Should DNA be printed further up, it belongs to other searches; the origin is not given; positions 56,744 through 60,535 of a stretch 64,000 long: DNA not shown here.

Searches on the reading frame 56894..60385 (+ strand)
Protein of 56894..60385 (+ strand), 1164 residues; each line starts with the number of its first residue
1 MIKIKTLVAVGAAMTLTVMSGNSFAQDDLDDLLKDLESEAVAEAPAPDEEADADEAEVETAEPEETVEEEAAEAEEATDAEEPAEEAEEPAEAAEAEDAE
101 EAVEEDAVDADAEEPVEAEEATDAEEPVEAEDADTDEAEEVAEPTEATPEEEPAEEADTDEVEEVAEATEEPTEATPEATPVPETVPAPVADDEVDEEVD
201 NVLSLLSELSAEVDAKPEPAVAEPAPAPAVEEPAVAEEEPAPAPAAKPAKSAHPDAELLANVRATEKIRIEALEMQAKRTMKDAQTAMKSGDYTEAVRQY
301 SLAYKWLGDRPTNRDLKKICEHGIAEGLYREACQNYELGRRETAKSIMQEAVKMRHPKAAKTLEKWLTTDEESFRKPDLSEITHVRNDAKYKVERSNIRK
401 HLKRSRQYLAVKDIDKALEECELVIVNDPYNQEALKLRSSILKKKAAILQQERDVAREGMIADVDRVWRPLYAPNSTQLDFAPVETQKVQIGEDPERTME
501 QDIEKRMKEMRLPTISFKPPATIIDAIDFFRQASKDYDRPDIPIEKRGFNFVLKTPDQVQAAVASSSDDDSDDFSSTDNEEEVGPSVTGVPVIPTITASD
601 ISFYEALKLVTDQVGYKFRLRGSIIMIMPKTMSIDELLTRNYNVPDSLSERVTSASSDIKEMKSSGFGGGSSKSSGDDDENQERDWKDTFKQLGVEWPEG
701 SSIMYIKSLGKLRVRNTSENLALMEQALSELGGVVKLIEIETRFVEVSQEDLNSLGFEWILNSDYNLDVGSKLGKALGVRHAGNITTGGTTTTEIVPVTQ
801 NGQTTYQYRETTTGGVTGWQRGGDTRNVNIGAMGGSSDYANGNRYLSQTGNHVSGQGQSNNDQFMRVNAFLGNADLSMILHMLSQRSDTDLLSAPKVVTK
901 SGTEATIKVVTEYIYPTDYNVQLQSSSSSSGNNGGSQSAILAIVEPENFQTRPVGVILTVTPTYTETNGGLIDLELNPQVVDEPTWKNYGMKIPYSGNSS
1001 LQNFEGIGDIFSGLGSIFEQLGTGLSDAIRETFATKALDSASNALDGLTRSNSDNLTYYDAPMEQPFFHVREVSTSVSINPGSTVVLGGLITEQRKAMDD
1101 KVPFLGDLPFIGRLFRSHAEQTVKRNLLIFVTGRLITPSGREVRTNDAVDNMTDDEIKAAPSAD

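Call 11: search_protein_families(library=pfam, proteins=[window:56894-60385:+], max_evalue=0.001)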
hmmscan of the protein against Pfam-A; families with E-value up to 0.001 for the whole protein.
window:56894-60385:+ (1164 aa): 1 family
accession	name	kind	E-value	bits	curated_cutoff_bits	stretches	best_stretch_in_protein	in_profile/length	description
PF00263.26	Secretin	-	3.3e-33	115.1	27.5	2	1061-1136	93-168/169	Bacterial type II and III secretion system protein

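Call 73: search_protein_families(library=ncbifam, max_evalue=0.01, proteins=[window:56894-60385:+])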
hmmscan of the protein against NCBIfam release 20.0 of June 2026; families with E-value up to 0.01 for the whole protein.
window:56894-60385:+ (1164 aa): 8 families
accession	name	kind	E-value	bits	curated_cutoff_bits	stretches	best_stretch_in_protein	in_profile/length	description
NF042912.1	Amuc_1098_fam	equivalog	2.9e-129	432.5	750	1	257-1144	21-804/805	Amuc_1098 family type IV pilus outer membrane protein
TIGR02517.1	type_II_gspD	equivalog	3.2e-33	115.1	351.35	2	1064-1137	518-591/600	type II secretion system secretin GspD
TIGR02515.1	IV_pilus_PilQ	subfamily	2.6e-31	109.1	284.35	2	1052-1136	344-427/428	type IV pilus secretin PilQ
TIGR02519.1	pilus_MshL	equivalog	5.4e-29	101.1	250.2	2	1063-1135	217-289/290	pilus (MSHA type) biogenesis protein MshL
NF010083.0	PRK13568.1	equivalog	4.1e-24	85.1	554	2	1071-1137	352-418/419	DNA uptake porin HofQ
NF007851.2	PRK10560.1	exception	1.3e-16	60.5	598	1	1071-1137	344-410/412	DNA uptake porin HofQ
TIGR02516.1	type_III_yscC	equivalog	1.8e-16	59.8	238.45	2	1069-1137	394-462/463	type III secretion system outer membrane ring subunit SctC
NF011873.0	PRK15346.1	equivalog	2.6e-14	52.8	524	1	1070-1122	428-480/499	EscC/YscC/HrcC family type III secretion system outer membrane ring protein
